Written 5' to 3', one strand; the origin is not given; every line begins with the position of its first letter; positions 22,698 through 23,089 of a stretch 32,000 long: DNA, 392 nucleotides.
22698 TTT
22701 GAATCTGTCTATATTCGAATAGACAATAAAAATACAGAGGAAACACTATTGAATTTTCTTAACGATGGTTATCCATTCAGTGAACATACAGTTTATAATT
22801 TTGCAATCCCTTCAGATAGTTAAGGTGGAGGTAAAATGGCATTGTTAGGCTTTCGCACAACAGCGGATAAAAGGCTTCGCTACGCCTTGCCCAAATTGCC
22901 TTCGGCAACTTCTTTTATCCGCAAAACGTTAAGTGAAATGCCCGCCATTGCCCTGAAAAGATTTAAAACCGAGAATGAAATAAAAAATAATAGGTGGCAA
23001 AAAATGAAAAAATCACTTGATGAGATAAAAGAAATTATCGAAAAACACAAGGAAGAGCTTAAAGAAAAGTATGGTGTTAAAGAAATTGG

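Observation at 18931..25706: GC-rich structured repeat family at every module boundary, suggesting an integron-like (CALIN-type) cassette array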

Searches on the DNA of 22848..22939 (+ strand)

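Call 36: build_rna_model(alignment_id=A2, structure=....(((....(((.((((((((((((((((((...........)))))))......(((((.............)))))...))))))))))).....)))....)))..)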
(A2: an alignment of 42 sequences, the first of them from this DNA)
Model R1 built from alignment A2 (42 sequences, 111 columns); structure: as given.
model positions 92; base pairs 29; branch points 1; effective number of sequences 1.64; information 0.62 bits per position. Calibrated on 0.2 Mb of random sequence (short: E-values are rough).
structure used (alignment columns):
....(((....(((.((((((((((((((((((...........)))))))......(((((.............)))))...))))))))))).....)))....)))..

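Call 37: search_with_rna_model(model_id=R1, source=window, filters=off, max_evalue=10, show_alignments=6)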
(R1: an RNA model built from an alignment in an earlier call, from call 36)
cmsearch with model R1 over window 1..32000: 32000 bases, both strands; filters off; matches with E-value up to 10: 7.
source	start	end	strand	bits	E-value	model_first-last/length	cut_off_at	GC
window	22848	22939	+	99.2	2.7e-23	1-92/92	no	0.47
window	23690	23789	+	27.1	0.0002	1-92/92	no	0.53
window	25528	25634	+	25.5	0.0005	1-92/92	no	0.49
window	22850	22941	-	18.1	0.044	1-92/92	no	0.47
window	22551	22590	-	11.3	2.6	1-92/92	no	0.22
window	22674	22701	-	11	3.2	1-92/92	no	0.14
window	7418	7492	+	9.3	8.9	1-92/92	no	0.43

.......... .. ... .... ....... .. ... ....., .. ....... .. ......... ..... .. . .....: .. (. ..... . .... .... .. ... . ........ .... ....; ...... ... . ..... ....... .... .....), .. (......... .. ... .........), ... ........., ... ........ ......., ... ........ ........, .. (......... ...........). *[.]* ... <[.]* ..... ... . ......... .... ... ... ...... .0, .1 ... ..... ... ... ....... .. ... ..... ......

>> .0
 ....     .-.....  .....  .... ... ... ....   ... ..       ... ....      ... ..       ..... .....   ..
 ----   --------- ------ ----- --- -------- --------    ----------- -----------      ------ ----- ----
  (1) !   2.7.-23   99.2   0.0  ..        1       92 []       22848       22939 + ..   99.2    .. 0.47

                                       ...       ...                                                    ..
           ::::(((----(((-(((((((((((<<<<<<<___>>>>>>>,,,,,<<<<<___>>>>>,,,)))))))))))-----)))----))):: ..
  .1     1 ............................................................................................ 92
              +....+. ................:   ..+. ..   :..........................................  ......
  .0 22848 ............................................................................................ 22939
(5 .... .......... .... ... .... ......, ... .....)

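Call 38: search_with_rna_model(model_id=R1, sources=[L007, L008, L009, L010, L011, L012, L013, L014, L015, L016, L017, L018, L019, L020, L021, L022, L023, L024, L025, L026, L027, L028, L029, L030, L031, L032, L033, L034, L035, L036, L037, L038, L039, L040, L041, L042, L043, L044, L045, L046, L047, L048, L049, L050, L051, L052, L053, L054, L055, L056, L057, L058, L059, L060, L061, L062, L063, L064, L065, L066, L067, L068, L069, L070, L071, L072, L073, L074, L075, L076, L077, L078, L079, L080, L081, L082, L083, L084, L085, L086, L087, L088, L089, L090, L091, L092, L093], max_evalue=0.01)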
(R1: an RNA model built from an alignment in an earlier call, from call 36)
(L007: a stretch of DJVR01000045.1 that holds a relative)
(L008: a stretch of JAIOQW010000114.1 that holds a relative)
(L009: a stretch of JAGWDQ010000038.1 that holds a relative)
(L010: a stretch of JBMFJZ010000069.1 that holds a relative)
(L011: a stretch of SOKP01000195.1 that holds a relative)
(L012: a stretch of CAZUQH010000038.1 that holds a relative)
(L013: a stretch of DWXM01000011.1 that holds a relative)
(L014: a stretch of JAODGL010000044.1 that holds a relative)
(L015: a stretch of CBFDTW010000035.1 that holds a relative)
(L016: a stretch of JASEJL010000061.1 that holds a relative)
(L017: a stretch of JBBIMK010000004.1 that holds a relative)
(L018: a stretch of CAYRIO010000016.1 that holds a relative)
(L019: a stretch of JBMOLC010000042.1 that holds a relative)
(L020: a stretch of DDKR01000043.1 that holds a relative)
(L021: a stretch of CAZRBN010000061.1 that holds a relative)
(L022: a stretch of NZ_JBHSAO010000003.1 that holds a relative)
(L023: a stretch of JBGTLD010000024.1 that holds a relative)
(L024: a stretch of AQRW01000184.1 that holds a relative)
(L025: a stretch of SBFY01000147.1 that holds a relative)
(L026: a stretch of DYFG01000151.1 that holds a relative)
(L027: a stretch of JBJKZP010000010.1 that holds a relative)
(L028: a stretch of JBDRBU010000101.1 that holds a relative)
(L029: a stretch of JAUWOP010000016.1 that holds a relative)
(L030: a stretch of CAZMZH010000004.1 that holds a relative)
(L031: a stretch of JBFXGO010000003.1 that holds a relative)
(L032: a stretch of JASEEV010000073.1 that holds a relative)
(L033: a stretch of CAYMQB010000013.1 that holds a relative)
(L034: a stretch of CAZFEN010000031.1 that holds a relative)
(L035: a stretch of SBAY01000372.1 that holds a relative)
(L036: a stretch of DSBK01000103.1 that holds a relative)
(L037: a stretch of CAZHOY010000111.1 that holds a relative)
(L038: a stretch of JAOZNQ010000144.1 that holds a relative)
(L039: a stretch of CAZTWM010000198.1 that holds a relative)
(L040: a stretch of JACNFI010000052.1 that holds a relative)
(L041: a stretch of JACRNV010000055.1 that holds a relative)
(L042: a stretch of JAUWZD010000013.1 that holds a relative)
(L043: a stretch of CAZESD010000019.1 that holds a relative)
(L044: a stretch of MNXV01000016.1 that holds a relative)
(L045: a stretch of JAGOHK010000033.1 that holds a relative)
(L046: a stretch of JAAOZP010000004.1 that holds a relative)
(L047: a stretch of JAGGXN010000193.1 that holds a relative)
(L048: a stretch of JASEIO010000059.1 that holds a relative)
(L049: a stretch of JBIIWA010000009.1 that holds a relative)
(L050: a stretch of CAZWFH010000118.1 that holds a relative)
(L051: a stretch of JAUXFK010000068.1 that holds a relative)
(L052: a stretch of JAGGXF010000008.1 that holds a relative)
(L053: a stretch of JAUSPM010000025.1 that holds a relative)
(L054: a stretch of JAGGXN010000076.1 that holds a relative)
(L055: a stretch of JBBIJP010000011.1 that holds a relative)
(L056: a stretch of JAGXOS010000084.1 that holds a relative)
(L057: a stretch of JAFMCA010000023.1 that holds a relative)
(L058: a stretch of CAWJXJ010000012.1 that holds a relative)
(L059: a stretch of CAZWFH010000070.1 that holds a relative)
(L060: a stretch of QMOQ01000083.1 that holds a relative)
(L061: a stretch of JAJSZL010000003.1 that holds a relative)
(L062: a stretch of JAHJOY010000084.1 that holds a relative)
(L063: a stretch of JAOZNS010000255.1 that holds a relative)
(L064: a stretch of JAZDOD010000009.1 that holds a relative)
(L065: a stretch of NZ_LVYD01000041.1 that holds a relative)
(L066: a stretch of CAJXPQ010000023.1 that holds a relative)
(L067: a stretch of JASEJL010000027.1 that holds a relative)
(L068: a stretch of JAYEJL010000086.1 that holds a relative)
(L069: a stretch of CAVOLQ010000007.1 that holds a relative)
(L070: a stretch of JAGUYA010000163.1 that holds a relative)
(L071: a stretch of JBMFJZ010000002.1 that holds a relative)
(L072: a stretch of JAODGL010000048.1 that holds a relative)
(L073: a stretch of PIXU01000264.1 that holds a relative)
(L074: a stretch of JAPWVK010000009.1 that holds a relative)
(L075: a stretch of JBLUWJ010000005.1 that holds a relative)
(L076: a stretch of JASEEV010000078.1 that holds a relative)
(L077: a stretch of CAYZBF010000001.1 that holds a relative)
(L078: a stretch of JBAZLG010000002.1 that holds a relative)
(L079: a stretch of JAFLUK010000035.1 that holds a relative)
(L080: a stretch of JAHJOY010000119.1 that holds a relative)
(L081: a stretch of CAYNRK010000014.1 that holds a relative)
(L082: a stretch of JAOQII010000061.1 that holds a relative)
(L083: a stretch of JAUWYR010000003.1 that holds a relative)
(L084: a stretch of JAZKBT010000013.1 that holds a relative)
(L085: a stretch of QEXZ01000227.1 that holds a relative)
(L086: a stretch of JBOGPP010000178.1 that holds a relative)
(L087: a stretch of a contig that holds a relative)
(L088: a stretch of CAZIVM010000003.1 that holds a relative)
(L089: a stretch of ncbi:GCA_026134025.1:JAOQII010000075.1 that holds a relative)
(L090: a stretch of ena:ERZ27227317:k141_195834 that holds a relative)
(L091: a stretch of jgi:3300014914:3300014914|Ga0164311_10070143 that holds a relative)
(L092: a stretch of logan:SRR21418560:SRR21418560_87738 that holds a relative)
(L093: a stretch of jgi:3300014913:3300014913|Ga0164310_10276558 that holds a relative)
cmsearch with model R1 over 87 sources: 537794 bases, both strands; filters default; matches with E-value up to 0.01: 98.
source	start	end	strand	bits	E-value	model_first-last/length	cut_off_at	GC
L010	248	339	+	112.1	1.9e-25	1-92/92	no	0.39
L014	2997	3088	+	111.9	2.2e-25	1-92/92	no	0.39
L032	387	478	+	110.8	4.3e-25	1-92/92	no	0.4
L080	4512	4603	+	110.2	6e-25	1-92/92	no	0.4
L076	147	238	-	108.9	1.3e-24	1-92/92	no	0.4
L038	4201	4292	-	107.3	3.3e-24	1-92/92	no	0.41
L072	7873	7964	+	107.3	3.4e-24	1-92/92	no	0.41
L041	485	576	-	107.2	3.6e-24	1-92/92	no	0.43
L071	7481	7572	+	106.6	5.3e-24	1-92/92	no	0.46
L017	465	556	+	105.9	7.8e-24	1-92/92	no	0.42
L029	2039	2130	+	105.2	1.2e-23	1-92/92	no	0.39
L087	2477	2568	-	104.4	1.9e-23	1-92/92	no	0.43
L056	418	509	+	103.1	4.4e-23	1-92/92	no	0.45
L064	833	924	+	102.3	6.9e-23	1-92/92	no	0.39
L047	3374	3465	-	101.9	8.9e-23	1-92/92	no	0.41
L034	433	524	+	100.5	2.1e-22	1-92/92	no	0.34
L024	1040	1131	-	100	2.8e-22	1-92/92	no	0.38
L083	2902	2993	+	99.5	3.8e-22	1-92/92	no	0.39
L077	750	841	-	96.6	2.1e-21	1-92/92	no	0.41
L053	1932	2022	+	96.4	2.4e-21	1-92/92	no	0.4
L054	780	871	-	95.3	4.6e-21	1-92/92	no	0.47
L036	3658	3749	-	94.9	5.9e-21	1-92/92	no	0.43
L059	6219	6309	+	94.8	6.5e-21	1-92/92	no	0.37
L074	198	289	-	94.2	9.2e-21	1-92/92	no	0.4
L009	3085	3176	+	93.5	1.4e-20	1-92/92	no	0.37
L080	2231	2322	+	92.9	2e-20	1-92/92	no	0.48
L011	755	852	+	92.6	2.4e-20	1-92/92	no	0.45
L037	710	801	-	92.6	2.4e-20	1-92/92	no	0.32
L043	3616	3707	-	91.4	5e-20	1-92/92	no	0.38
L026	83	174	+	90.9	6.7e-20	1-92/92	no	0.41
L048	178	264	+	90.6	7.8e-20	1-92/92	no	0.45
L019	407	498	+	89.7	1.4e-19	1-92/92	no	0.42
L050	920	1011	-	89.5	1.5e-19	1-92/92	no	0.36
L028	2412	2503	+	87.8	4.3e-19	1-92/92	no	0.37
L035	6739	6832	-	87.2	6.2e-19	1-92/92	no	0.38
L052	2192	2284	+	86.8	8.1e-19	1-92/92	no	0.4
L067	6363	6454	-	86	1.2e-18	1-92/92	no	0.45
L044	3922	4013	+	86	1.3e-18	1-92/92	no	0.43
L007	6020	6113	-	85.2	2e-18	1-92/92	no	0.38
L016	2030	2121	-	84.1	4e-18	1-92/92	no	0.46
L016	3294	3375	-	84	4.2e-18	1-92/92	no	0.39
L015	5081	5171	+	81.5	2e-17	1-92/92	no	0.44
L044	1862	1959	+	80.9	2.8e-17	1-92/92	no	0.47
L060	2820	2911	-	80.3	4e-17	1-92/92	no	0.37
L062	3034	3134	-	79.6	6.1e-17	1-92/92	no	0.49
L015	2459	2550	+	78.6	1.1e-16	1-92/92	no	0.45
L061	1146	1238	-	78.3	1.4e-16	1-92/92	no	0.48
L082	1433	1524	+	77.2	2.5e-16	1-92/92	no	0.49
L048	5185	5276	+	74.5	1.3e-15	1-92/92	no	0.38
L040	2263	2362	-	67.7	7.8e-14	1-92/92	no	0.47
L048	6247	6332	+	64.6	5.2e-13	1-92/92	no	0.4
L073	3696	3789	+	63.1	1.2e-12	1-92/92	no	0.48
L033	2742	2835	+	62.8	1.5e-12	1-92/92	no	0.29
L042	1052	1161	-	60.9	4.5e-12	1-92/92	no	0.49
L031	704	811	+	59.3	1.2e-11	1-92/92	no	0.44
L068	1959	2056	-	56.7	5.7e-11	1-92/92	no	0.44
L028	1825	1918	+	53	5.5e-10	1-92/92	no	0.34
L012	1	63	+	52.5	7.5e-10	28-92/92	5'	0.48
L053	932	1039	+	51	1.9e-09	1-92/92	no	0.45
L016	207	299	-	50.9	1.9e-09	1-92/92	no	0.45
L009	2233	2336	+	50.8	2.1e-09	1-92/92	no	0.51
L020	792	892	-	50.2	2.9e-09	1-92/92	no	0.43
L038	5988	6087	-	49.8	3.6e-09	1-92/92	no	0.53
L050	4854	4935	-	49.1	5.8e-09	1-92/92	no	0.44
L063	2068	2159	-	48.8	6.7e-09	1-92/92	no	0.45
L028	3326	3403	+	48.2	9.6e-09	1-92/92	no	0.47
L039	761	851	-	47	2e-08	1-92/92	no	0.44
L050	3971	4070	-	46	3.7e-08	1-92/92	no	0.49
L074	816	918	-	45.4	5.1e-08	1-92/92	no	0.36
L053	1110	1198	+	43.1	2.1e-07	1-92/92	no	0.51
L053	2832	2916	+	43.1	2.1e-07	1-92/92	no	0.49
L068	115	207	-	42.2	3.6e-07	1-92/92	no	0.47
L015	4121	4219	+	41.9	4.4e-07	1-92/92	no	0.47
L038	5271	5353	-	41.5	5.6e-07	1-92/92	no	0.52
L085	1808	1918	-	39.5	1.9e-06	1-92/92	no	0.44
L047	2553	2649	-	38.8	2.8e-06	1-92/92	no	0.52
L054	3011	3110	-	38.7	2.9e-06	1-92/92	no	0.53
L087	1660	1770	-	38.3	3.7e-06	1-92/92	no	0.45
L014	4859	4958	+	38.1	4.3e-06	1-92/92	no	0.51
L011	1868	1948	+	37.9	4.8e-06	1-92/92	no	0.47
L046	4717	4831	-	37.5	6.1e-06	1-92/92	no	0.44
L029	2682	2771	+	36.3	1.3e-05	1-92/92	no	0.49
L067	5772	5862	-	36.3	1.3e-05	1-92/92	no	0.58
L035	4957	5036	-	36.2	1.4e-05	1-92/92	no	0.5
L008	2632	2739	+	36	1.5e-05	1-92/92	no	0.44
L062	239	341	-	35.5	2e-05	1-92/92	no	0.58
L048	4340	4427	+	34.8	3.1e-05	1-92/92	no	0.49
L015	3165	3262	+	33.3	7.9e-05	1-92/92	no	0.49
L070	4836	4948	-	32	0.00017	1-92/92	no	0.46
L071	6679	6778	+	30.8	0.00035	1-92/92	no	0.57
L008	4008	4107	+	29.3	0.00083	1-92/92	no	0.47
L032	389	480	-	28.4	0.0015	1-92/92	no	0.41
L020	119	195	-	28.2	0.0016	1-92/92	no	0.42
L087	35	149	-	27.7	0.0022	1-92/92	no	0.45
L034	1838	1936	+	27.2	0.003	1-92/92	no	0.43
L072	7875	7966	-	26.8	0.0037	1-92/92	no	0.42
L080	4514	4605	-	26.2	0.0056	1-92/92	no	0.41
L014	2999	3090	-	25.3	0.0096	1-92/92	no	0.4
